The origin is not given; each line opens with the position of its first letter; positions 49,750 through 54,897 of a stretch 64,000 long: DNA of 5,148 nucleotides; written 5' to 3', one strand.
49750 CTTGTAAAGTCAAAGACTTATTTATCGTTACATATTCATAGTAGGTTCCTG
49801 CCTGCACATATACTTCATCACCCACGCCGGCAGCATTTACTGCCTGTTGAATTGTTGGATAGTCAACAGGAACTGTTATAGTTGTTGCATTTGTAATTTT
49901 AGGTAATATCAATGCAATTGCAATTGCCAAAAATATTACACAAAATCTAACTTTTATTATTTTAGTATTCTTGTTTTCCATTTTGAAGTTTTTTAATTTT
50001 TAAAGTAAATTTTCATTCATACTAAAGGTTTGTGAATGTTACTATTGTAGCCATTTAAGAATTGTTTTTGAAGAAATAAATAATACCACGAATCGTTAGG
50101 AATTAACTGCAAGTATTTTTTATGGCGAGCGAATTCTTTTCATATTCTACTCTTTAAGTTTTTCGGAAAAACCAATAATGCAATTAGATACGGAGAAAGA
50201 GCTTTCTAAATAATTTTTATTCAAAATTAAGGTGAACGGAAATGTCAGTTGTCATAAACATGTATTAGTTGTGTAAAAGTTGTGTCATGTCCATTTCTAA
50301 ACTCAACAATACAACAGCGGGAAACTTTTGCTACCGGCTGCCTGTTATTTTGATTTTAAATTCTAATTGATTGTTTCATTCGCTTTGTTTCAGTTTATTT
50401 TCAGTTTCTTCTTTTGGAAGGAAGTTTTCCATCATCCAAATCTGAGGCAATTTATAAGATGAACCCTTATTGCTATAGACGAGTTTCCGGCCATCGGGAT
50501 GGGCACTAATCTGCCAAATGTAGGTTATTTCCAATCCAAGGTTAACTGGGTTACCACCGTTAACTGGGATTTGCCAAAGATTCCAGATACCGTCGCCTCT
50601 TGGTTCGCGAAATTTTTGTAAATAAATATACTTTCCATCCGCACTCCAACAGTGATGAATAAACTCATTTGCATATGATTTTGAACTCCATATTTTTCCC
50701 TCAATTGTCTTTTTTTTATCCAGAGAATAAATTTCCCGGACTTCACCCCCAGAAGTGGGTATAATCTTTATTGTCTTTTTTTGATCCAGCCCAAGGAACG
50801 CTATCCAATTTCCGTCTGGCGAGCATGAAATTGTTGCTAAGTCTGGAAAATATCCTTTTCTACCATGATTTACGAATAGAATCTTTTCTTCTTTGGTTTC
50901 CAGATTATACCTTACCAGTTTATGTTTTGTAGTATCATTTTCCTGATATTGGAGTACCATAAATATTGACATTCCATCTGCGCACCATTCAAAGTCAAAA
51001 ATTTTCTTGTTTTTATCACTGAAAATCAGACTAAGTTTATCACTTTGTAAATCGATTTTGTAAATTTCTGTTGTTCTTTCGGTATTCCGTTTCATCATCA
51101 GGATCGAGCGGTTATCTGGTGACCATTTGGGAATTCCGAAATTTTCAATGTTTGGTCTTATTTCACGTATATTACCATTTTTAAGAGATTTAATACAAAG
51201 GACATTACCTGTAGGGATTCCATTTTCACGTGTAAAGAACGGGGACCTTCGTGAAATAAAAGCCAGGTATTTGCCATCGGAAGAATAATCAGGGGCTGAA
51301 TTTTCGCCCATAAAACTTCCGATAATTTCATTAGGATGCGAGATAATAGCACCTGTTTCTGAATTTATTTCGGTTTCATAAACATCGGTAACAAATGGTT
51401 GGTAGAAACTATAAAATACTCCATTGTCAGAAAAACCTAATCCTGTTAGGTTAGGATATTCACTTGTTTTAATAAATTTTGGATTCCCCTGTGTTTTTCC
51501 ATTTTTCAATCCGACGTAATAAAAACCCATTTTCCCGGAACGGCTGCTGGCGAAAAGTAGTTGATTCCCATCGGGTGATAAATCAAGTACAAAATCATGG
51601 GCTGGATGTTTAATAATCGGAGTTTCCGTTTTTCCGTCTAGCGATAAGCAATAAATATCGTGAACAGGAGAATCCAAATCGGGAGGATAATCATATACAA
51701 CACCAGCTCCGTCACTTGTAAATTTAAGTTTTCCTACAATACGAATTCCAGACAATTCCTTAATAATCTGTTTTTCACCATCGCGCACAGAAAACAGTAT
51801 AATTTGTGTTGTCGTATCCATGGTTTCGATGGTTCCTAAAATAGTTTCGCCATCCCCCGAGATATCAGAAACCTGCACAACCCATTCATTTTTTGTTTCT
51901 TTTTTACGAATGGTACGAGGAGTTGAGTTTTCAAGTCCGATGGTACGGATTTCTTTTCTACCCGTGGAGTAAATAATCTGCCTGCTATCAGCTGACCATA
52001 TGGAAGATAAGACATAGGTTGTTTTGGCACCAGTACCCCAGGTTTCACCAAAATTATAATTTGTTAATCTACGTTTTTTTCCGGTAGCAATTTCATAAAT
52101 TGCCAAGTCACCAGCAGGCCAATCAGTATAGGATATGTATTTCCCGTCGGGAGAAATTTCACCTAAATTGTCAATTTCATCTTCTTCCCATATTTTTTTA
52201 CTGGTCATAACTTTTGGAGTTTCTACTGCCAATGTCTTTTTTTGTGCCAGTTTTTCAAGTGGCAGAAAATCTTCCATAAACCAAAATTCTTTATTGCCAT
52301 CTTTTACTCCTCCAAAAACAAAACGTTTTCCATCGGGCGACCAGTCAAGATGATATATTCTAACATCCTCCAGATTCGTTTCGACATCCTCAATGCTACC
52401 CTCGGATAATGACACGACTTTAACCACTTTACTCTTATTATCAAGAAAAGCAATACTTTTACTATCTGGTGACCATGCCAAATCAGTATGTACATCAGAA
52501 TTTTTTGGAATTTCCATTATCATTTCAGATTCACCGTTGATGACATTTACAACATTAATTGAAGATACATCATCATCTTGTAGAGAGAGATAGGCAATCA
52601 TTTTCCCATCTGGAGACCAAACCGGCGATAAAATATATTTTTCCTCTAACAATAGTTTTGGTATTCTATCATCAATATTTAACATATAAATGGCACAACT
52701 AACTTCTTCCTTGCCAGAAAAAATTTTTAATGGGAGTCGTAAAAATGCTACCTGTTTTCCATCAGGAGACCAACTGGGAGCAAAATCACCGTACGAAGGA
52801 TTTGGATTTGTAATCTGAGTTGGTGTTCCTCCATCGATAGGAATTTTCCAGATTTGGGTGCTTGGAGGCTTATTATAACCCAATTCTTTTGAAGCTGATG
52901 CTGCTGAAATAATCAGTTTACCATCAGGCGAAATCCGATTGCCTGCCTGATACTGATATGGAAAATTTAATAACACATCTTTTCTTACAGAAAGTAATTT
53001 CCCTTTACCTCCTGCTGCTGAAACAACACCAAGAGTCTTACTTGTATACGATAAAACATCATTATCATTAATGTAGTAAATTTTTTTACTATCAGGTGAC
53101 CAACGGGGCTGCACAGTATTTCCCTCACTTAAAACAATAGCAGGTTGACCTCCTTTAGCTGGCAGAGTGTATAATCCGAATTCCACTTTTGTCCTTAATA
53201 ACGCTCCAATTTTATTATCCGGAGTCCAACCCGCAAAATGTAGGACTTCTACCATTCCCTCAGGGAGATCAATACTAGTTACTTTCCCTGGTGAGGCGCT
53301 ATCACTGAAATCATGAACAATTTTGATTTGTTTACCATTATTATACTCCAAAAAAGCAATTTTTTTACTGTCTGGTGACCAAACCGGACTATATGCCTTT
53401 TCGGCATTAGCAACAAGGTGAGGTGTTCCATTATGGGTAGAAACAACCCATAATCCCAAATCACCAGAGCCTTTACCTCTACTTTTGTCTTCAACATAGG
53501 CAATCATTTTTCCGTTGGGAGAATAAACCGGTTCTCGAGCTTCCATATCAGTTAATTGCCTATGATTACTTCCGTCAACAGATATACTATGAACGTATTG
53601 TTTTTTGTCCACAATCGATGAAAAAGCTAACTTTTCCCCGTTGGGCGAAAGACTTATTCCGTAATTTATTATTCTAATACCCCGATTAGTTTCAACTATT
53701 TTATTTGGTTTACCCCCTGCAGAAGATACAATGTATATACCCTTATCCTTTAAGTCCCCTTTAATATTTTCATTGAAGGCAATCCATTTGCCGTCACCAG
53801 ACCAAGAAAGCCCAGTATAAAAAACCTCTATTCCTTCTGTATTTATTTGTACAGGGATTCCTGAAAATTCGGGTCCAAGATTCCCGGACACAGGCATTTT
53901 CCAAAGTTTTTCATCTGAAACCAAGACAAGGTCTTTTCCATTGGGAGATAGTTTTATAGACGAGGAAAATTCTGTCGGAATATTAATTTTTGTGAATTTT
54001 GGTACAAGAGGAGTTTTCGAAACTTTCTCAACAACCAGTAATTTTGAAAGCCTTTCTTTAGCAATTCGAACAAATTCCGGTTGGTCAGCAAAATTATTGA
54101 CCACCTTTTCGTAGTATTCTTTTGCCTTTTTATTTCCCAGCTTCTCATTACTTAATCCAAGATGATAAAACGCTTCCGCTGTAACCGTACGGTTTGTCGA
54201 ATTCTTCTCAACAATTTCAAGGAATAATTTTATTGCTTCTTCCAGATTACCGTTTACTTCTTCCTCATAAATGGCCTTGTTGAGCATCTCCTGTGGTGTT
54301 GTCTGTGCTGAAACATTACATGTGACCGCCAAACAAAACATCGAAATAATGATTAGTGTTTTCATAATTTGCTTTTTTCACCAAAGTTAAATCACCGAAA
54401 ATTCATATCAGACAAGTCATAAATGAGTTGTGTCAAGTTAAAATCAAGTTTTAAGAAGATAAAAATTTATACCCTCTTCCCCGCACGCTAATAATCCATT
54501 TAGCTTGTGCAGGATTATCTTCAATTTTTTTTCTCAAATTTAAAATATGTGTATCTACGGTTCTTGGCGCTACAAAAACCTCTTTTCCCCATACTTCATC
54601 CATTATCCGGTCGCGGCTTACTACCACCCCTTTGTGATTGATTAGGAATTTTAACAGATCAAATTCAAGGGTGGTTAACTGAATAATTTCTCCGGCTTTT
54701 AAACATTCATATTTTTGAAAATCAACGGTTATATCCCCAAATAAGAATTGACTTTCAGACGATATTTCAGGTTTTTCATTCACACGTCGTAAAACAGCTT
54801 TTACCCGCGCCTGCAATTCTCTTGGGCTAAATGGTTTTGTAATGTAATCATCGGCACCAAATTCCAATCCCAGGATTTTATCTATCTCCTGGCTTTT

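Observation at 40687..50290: Class I promoter architecture shared by three units: -7 box, 21-nt offset, then four octamers on an exact 11-bp period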

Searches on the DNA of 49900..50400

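Call 39: search_rna_families(source=window, start=49900, end=50400, threshold=evalue, max_evalue=1)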
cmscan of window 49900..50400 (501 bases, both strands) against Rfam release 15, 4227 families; matches with E-value up to 1: 0.
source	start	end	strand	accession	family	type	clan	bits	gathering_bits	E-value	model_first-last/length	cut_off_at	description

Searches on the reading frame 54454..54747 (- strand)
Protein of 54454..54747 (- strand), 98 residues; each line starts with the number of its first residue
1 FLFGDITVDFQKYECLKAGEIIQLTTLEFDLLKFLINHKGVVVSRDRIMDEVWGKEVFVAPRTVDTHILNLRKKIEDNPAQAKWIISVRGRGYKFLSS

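Call 67: find_related_loci(query=A4, collection=genome_contigs, flank=6000)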
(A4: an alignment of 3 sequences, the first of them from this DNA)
Query A4 (98 aa) in genome_contigs; peptide patterns used: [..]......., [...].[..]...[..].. (x = any residue, [..] = any of these).
599 stretches matched a pattern (row limit reached: there are more); 462 encode a relative of the query (tblastn E <= 1e-3); the best 80 are kept; 80 distinct loci.
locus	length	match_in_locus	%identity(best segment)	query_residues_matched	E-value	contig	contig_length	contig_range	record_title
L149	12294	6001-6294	82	1-98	1e-50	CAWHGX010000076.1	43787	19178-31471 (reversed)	MAG: uncultured Bacteroidales bacterium isolate MFD00709.bin.2.55 genome assembly, contig: contig_98241, whole genome sh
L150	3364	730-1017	80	3-98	6e-50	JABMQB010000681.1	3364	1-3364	MAG: Mariniphaga sp. isolate bin.676 k141_4901638, whole genome shotgun sequence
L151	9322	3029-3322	79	1-98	3e-49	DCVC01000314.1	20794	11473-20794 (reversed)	MAG TPA_asm: Bacteroidales bacterium UBA2198 UBA2198_contig_50460, whole genome shotgun sequence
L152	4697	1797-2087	81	1-97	2e-49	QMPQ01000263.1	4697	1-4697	MAG: Bacteroidetes bacterium isolate B13_G6 B13_Guay6_scaffold_25482, whole genome shotgun sequence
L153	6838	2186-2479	59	1-98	3e-39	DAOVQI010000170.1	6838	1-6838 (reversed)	MAG TPA_asm: Bacteroidota bacterium isolate CSMAG_1571 CSMAG_1571_k141_236584_length_6838_cov_65.4060, whole genome shot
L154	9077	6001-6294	59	1-98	5e-39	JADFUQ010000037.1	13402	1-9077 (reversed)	MAG: Bacteroidetes bacterium isolate C2.bin.40 k83_126684, whole genome shotgun sequence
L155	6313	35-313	62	6-98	2e-37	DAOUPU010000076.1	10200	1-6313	MAG TPA_asm: Flavobacteriaceae bacterium isolate CSMAG_108 CSMAG_108_k141_2597699_length_10200_cov_10.3493, whole genome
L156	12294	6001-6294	59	1-98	5e-36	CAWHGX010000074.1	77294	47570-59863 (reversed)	MAG: uncultured Bacteroidales bacterium isolate MFD00709.bin.2.55 genome assembly, contig: contig_9067, whole genome sho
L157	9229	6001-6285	61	1-95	9e-36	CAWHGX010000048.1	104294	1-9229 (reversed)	MAG: uncultured Bacteroidales bacterium isolate MFD00709.bin.2.55 genome assembly, contig: contig_45555, whole genome sh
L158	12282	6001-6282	61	4-97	9e-36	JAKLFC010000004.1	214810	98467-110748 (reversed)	MAG: Bacteroidetes bacterium isolate RA.bin148 RA.bin148_4, whole genome shotgun sequence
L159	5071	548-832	59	1-95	3e-34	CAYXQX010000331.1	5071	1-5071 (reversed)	MAG TPA_asm: uncultured Porphyromonadaceae bacterium isolate SRP191223_co1_27 genome assembly, contig: NODE_23781_length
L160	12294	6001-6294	57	1-98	2e-34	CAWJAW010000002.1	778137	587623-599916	MAG: uncultured Bacteroidales bacterium isolate MFD04716.bin.1.69 genome assembly, contig: contig_20786, whole genome sh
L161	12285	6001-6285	58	1-95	4e-34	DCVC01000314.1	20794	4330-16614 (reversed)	MAG TPA_asm: Bacteroidales bacterium UBA2198 UBA2198_contig_50460, whole genome shotgun sequence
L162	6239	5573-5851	57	3-95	6e-34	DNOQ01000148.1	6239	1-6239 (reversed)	MAG TPA_asm: Bacteroidales bacterium isolate UBA8908 contig_26956, whole genome shotgun sequence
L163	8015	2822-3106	58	1-95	8e-34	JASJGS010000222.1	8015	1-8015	MAG: Bacteroidales bacterium isolate ChS5.bin.2 ChesSed_k141_1073739, whole genome shotgun sequence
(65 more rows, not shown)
